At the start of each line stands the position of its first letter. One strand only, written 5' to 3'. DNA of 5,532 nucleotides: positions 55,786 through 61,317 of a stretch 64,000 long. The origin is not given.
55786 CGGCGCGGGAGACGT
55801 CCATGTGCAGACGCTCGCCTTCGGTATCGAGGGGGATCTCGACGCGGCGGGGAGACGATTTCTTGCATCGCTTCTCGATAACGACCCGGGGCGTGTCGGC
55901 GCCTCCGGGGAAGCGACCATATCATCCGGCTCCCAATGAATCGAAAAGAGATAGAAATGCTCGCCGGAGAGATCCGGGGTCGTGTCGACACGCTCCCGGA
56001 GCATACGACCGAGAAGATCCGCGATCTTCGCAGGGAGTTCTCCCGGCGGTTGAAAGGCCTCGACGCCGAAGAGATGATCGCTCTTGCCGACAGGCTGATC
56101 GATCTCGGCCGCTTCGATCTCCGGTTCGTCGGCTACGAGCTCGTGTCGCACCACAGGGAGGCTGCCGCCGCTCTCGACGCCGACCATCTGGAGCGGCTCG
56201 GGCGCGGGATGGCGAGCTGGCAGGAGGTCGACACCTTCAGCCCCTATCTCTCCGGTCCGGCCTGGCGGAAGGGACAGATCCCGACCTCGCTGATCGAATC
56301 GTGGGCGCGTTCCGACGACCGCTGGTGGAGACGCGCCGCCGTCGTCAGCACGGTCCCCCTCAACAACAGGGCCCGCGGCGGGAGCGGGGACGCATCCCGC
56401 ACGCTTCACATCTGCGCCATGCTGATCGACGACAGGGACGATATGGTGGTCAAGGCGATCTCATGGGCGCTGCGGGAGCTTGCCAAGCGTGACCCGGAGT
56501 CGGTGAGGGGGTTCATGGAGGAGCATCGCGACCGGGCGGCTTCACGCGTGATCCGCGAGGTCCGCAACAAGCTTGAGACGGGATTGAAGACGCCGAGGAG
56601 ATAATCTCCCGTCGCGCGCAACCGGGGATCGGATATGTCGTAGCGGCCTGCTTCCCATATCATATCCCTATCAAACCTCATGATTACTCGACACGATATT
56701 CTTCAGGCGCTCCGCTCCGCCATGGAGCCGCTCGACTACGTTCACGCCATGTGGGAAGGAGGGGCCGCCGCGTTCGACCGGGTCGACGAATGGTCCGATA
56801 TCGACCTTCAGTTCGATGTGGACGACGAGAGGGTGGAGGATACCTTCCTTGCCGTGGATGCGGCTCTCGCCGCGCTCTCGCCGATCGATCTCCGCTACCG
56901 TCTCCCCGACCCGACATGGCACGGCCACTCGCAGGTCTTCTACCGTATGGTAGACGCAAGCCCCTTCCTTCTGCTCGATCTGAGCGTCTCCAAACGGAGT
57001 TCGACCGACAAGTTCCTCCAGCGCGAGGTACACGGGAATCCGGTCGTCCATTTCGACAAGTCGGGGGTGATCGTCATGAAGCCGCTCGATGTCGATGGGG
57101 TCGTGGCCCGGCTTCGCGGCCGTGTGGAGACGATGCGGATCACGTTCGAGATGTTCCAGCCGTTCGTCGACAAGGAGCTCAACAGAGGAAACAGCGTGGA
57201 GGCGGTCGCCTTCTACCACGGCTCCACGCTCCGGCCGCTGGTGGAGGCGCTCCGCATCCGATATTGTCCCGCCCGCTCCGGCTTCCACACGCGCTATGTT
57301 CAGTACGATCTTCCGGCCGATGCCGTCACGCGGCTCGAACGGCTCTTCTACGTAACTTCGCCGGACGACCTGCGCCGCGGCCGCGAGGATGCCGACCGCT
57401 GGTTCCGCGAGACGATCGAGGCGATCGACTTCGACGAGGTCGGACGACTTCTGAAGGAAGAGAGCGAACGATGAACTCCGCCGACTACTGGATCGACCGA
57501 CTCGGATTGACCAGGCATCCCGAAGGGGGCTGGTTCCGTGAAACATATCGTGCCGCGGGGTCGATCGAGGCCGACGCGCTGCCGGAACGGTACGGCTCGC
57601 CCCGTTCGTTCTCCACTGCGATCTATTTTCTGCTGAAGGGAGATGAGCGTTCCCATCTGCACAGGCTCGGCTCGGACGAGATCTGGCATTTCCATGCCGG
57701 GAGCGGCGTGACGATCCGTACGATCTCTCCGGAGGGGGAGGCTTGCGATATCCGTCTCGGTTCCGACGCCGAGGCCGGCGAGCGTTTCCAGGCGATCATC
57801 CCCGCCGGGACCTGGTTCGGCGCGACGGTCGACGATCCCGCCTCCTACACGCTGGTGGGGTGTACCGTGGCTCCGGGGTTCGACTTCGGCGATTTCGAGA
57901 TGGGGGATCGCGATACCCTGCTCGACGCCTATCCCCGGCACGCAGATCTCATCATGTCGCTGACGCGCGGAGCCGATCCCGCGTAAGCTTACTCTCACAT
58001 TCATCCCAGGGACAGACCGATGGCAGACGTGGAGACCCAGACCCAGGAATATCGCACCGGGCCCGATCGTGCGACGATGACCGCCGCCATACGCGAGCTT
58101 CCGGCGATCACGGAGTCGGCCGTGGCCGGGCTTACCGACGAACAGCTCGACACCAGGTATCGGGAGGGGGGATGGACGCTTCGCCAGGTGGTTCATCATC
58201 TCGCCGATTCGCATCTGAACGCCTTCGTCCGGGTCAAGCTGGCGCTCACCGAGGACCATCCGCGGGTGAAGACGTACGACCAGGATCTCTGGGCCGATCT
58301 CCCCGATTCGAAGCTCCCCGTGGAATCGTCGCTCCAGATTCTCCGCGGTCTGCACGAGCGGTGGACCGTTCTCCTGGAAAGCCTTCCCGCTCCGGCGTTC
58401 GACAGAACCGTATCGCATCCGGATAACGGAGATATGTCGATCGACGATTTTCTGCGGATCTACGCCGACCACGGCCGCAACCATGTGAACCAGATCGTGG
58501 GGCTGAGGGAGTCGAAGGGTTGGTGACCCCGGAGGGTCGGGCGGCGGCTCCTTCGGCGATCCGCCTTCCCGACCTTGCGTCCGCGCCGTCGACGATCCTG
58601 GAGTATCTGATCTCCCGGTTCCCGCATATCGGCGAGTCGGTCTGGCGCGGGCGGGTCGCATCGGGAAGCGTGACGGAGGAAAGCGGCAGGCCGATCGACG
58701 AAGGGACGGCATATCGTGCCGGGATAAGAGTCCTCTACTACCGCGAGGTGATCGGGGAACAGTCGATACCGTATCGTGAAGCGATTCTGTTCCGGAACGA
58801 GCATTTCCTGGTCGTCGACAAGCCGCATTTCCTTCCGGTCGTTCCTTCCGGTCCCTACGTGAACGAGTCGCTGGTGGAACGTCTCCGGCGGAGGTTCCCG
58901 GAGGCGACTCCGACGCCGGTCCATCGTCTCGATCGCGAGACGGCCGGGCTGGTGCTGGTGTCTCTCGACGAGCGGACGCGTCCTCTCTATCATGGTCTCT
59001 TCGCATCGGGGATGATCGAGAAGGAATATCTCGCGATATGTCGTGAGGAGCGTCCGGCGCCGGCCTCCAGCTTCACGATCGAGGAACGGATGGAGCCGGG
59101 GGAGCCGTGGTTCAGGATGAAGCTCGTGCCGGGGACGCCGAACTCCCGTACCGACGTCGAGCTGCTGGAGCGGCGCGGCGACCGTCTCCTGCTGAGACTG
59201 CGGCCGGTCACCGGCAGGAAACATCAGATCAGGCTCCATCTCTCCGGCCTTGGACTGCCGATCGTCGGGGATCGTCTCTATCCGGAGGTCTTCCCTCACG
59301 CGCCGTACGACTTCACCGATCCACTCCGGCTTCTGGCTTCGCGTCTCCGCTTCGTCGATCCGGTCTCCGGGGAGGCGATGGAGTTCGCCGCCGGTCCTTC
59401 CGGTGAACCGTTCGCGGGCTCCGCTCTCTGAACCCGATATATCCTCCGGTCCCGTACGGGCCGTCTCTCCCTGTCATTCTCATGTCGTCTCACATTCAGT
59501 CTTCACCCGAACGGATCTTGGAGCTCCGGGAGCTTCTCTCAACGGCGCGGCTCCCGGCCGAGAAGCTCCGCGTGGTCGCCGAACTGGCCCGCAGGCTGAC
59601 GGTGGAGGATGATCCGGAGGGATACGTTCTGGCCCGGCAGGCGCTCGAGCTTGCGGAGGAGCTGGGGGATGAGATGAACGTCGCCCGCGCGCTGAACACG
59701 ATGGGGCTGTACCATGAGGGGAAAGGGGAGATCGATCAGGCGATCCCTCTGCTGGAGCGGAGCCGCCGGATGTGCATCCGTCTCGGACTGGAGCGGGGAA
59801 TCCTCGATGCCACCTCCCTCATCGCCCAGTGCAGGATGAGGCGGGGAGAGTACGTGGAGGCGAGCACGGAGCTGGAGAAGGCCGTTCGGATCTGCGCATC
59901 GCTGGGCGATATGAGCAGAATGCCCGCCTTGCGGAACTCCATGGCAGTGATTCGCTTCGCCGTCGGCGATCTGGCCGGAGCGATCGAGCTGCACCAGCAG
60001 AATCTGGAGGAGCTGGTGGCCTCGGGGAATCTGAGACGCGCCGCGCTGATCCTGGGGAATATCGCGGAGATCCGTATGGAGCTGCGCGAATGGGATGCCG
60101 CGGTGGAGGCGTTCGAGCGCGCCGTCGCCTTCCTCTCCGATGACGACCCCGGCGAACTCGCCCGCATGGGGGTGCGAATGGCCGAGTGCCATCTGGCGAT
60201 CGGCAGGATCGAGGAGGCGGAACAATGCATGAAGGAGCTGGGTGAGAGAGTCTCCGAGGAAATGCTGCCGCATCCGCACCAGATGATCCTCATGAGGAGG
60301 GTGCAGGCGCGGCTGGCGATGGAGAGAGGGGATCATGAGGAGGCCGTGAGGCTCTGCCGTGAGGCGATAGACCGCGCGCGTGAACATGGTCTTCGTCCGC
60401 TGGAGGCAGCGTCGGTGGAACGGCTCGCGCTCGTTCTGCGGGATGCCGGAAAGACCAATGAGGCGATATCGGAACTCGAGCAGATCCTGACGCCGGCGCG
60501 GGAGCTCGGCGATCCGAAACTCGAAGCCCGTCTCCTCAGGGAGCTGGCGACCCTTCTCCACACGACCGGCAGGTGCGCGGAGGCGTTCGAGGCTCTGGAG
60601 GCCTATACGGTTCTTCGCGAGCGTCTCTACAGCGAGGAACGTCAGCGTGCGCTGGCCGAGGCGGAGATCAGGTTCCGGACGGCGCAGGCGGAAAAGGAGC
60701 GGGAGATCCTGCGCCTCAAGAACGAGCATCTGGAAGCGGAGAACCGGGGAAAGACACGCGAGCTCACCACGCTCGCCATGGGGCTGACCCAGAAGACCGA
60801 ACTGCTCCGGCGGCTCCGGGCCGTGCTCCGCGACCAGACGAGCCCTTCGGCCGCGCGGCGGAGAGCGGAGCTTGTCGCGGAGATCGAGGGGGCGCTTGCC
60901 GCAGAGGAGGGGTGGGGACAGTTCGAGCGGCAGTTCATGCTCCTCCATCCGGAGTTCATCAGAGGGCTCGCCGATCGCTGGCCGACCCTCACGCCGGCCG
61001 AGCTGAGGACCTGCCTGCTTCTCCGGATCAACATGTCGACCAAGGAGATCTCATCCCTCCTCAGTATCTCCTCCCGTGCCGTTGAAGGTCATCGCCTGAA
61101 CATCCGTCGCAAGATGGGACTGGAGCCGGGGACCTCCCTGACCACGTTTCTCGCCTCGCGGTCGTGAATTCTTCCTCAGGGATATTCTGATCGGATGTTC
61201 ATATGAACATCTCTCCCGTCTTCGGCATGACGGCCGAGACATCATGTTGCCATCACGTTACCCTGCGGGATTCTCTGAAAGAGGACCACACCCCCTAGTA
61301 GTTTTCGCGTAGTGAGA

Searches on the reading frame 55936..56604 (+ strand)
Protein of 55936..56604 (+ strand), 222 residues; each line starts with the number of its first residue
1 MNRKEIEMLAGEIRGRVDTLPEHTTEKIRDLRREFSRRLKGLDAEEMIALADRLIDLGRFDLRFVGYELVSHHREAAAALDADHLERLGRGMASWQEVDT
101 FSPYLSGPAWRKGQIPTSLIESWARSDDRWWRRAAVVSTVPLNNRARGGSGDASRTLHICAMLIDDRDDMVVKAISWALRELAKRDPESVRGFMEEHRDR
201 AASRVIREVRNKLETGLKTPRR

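Call 6: search_protein_families(library=pfam, proteins=[window:55936-56604:+], max_evalue=0.01)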
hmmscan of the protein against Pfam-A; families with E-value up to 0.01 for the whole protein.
window:55936-56604:+ (222 aa): 1 family
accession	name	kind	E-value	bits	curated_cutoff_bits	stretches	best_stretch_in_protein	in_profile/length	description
PF08713.17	DNA_alkylation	-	9.7e-36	123.9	21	1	25-210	32-210/213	DNA alkylation repair enzyme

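Call 7: search_protein_families(library=padloc, proteins=[window:55936-56604:+], max_evalue=0.01)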
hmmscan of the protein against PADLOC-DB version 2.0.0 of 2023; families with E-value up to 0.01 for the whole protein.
window:55936-56604:+ (222 aa): 0 families

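Call 8: search_protein_families(library=ncbifam, proteins=[window:55936-56604:+], max_evalue=0.01)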
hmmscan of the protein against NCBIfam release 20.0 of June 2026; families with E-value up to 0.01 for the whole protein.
window:55936-56604:+ (222 aa): 0 families

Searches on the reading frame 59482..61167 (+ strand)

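Call 6: search_protein_families(library=pfam, proteins=[window:59482-61167:+], max_evalue=0.01)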
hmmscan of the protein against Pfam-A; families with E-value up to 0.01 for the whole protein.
window:59482-61167:+ (561 aa): 21 families
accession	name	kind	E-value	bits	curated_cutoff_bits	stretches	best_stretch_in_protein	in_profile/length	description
PF13424.12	TPR_12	-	8.5e-29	100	30.1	7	310-373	3-69/77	Tetratricopeptide repeat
PF07719.23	TPR_2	-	1.7e-15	56.2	27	0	189-216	2-29/34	Tetratricopeptide repeat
PF00515.34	TPR_1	-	1.2e-14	53.8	27.8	0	189-216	2-29/34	Tetratricopeptide repeat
PF13176.12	TPR_7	-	6.2e-12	45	27.9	0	191-215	2-28/36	Tetratricopeptide repeat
PF14559.12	TPR_19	-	2.6e-11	44.1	25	1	205-255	8-53/68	Tetratricopeptide repeat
PF13181.12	TPR_8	-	3e-11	43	25.7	0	276-302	8-34/34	Tetratricopeptide repeat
PF17874.7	TPR_MalT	-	1.4e-09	38.2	45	1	153-373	45-304/336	MalT-like TPR region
PF13432.12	TPR_16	-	6.1e-09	36.6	32.7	1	275-335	3-57/65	Tetratricopeptide repeat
PF13174.12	TPR_6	-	7.6e-09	36.1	26.3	0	194-215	6-27/33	Tetratricopeptide repeat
PF10602.15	RPN7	-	8.1e-08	32.6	29.6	1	54-170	22-135/174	26S proteasome subunit RPN7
PF13374.12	TPR_10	-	2.5e-07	30.9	27.5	0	276-301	9-34/42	Tetratricopeptide repeat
PF14938.12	SNAP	-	3.3e-07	30.5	25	1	163-259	89-187/282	Soluble NSF attachment protein, SNAP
PF13428.12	TPR_14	-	1.7e-06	28.6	23.5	0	275-300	7-32/44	Tetratricopeptide repeat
PF00196.25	GerE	-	3.6e-06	27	23.5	1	503-549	3-49/57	Bacterial regulatory proteins, luxR family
PF12895.13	ANAPC3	-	3.4e-05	24.5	27.2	0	211-252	39-81/82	Anaphase-promoting complex, cyclosome, subunit 3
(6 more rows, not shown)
